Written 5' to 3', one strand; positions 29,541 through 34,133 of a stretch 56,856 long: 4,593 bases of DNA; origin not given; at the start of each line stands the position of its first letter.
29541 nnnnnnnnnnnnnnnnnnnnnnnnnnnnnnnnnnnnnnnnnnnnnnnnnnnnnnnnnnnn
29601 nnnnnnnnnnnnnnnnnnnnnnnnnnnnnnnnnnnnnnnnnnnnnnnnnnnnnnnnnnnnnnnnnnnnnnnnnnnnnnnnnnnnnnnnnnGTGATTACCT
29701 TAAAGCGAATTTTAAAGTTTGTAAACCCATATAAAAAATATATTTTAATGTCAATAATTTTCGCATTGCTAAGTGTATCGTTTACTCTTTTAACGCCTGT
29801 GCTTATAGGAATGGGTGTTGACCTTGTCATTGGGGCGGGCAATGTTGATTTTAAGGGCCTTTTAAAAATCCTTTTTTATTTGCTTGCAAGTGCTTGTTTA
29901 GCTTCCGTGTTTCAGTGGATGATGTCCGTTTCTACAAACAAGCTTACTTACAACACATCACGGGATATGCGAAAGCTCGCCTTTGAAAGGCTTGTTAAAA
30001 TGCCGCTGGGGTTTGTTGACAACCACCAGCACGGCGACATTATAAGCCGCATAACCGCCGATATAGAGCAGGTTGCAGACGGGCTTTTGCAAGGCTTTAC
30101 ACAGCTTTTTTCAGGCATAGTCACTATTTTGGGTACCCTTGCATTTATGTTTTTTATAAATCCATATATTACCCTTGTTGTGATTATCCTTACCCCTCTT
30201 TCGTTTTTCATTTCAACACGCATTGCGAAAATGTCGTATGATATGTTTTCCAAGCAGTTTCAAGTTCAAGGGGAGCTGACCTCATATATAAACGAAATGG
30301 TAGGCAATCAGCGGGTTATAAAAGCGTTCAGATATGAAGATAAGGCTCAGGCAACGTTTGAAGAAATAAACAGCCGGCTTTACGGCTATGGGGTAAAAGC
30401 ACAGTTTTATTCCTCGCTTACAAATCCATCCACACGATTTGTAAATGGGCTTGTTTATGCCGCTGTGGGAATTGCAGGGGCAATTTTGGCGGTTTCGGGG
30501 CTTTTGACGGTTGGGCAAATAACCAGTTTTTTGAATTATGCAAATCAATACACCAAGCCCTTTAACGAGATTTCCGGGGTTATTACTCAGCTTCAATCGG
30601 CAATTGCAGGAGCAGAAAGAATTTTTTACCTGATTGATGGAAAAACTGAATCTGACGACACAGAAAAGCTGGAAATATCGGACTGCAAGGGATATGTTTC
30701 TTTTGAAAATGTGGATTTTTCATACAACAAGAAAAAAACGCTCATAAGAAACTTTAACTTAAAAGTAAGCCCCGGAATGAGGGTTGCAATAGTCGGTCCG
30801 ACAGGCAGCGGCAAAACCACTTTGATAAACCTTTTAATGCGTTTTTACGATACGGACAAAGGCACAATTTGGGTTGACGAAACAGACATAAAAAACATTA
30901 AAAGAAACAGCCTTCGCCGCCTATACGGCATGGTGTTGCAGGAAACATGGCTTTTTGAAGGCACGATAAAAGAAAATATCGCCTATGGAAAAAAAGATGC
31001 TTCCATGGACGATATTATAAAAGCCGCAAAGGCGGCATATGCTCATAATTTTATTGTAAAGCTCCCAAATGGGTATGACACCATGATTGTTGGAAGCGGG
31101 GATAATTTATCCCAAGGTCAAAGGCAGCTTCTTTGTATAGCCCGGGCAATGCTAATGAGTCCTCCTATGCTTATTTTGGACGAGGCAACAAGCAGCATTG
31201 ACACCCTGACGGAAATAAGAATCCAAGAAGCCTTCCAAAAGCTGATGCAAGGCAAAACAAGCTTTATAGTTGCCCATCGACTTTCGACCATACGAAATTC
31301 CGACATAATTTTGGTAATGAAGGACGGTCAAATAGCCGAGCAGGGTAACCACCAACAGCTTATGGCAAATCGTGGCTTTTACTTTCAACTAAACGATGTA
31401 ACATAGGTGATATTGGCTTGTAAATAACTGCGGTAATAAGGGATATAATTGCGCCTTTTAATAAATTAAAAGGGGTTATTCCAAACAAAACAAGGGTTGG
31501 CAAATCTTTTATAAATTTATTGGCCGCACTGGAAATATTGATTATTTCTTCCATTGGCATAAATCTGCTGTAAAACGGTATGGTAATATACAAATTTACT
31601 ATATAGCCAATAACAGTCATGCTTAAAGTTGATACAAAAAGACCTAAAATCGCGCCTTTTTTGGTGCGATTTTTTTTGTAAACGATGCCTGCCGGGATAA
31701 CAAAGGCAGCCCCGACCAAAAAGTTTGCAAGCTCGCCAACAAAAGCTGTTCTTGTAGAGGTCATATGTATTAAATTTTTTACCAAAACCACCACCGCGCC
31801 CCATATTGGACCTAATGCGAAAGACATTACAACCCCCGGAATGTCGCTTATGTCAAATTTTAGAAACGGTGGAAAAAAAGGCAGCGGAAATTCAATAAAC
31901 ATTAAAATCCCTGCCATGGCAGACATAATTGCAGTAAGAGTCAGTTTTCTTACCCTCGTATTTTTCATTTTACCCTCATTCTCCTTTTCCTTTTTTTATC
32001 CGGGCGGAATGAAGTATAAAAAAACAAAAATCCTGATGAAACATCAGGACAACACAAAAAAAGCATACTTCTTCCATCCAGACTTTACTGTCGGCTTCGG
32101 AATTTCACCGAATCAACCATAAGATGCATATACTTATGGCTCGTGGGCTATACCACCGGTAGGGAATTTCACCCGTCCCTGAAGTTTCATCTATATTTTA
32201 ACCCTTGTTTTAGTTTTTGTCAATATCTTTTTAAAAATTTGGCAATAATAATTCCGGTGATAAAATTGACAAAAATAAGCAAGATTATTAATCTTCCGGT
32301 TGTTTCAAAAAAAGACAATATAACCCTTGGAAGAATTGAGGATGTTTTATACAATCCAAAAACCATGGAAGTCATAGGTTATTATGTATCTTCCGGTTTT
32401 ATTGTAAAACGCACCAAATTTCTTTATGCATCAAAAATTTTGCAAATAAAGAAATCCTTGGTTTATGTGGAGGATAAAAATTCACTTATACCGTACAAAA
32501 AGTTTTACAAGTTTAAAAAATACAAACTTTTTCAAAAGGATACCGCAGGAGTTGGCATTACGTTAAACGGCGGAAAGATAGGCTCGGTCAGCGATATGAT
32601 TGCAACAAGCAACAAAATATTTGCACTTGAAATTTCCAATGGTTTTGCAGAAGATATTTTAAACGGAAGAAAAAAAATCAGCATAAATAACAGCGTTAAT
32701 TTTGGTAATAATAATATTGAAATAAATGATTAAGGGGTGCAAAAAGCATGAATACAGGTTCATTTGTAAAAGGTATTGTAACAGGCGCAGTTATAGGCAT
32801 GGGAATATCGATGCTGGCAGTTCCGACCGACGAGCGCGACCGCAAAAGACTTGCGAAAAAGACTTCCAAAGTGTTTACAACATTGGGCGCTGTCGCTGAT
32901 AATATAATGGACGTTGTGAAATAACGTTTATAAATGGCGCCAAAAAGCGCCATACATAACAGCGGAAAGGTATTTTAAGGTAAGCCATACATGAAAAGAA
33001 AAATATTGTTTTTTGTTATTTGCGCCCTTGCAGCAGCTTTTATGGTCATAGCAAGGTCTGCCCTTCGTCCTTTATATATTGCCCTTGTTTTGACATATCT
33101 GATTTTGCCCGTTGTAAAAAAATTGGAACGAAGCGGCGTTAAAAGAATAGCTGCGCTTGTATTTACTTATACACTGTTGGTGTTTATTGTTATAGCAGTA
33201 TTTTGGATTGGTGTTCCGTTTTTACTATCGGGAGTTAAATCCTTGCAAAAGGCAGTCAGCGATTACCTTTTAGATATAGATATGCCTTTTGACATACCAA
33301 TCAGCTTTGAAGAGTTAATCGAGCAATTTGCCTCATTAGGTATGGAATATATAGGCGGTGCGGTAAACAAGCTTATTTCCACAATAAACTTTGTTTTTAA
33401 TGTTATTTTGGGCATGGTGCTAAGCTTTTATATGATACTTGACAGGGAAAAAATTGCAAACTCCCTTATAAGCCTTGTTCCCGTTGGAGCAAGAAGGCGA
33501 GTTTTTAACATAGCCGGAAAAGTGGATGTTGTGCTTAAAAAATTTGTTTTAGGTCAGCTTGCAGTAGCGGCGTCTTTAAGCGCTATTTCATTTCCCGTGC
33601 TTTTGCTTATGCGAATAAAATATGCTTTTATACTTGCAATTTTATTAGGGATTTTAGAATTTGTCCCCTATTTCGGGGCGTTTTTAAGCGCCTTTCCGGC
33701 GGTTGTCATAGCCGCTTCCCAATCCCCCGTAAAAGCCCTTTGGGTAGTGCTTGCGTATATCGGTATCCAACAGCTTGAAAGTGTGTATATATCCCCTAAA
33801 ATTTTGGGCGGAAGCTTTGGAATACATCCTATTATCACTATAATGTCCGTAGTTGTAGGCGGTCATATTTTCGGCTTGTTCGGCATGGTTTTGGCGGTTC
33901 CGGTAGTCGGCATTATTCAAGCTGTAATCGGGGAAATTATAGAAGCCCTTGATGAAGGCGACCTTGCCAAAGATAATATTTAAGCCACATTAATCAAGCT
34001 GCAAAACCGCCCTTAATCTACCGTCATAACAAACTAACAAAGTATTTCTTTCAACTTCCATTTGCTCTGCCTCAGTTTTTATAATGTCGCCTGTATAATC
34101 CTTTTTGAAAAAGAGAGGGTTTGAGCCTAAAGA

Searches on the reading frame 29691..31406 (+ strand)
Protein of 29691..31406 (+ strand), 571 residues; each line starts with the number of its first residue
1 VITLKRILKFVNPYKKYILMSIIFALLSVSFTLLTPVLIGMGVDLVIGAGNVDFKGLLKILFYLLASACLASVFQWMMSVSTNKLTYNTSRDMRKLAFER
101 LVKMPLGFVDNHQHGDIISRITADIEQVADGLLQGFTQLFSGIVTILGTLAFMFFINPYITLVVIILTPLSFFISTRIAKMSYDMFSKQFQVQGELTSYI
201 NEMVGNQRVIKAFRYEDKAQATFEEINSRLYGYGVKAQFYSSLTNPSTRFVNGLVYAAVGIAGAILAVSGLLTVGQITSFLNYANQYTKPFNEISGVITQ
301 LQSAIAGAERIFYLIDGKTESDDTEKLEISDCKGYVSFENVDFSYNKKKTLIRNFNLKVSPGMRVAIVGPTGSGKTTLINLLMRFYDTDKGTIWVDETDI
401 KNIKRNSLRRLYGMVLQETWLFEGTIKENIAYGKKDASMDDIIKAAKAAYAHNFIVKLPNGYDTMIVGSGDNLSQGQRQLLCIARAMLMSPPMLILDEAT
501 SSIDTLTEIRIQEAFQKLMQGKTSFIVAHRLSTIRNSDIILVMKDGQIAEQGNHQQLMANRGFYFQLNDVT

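Call 56: search_protein_families(library=pfam, proteins=[window:29691-31406:+], max_evalue=0.00001)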
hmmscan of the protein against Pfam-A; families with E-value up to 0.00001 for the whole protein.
window:29691-31406:+ (571 aa): 2 families
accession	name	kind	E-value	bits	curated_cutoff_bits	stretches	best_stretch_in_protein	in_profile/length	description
PF00664.28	ABC_membrane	-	2.7e-49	168.8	28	1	18-290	1-273/274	ABC transporter transmembrane region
PF00005.33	ABC_tran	-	1.3e-31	110.4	25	1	353-501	2-137/137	ABC transporter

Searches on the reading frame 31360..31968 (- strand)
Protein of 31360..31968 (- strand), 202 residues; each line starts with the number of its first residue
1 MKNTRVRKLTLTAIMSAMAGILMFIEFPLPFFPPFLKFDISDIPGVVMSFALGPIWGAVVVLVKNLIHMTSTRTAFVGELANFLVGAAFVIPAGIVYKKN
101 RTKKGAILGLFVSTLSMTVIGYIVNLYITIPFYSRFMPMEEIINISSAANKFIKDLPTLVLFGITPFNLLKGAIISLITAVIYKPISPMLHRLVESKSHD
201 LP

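Call 56: search_protein_families(library=pfam, proteins=[window:31360-31968:-], max_evalue=0.00001)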
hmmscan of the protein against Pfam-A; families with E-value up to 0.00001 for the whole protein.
window:31360-31968:- (202 aa): 1 family
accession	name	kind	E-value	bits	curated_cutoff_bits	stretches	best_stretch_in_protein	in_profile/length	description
PF12822.12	ECF_trnsprt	-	1.4e-38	133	30.7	1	7-183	1-169/169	ECF transporter, substrate-specific component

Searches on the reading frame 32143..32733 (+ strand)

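Call 56: search_protein_families(library=pfam, proteins=[window:32143-32733:+], max_evalue=0.00001)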
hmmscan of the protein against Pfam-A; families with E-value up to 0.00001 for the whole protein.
window:32143-32733:+ (196 aa): 1 family
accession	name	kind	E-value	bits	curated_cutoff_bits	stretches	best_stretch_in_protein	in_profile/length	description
PF05239.21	PRC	-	6.3e-10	39.4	21.2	0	45-125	6-65/78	PRC-barrel domain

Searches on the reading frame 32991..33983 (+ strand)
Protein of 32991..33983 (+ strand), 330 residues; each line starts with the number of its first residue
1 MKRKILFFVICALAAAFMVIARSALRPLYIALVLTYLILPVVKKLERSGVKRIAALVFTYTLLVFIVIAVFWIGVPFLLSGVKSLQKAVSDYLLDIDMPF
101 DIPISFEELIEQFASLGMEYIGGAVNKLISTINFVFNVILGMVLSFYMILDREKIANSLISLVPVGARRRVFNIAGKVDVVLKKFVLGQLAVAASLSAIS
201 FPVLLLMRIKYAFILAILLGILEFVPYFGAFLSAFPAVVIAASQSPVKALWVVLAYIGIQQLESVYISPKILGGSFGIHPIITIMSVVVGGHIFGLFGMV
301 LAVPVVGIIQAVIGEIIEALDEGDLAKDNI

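Call 56: search_protein_families(library=pfam, proteins=[window:32991-33983:+], max_evalue=0.00001)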
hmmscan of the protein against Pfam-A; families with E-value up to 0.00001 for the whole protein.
window:32991-33983:+ (330 aa): 1 family
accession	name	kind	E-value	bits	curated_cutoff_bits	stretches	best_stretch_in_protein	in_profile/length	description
PF01594.21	AI-2E_transport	-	4.6e-57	194.1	34.3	1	5-316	2-326/327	AI-2E family transporter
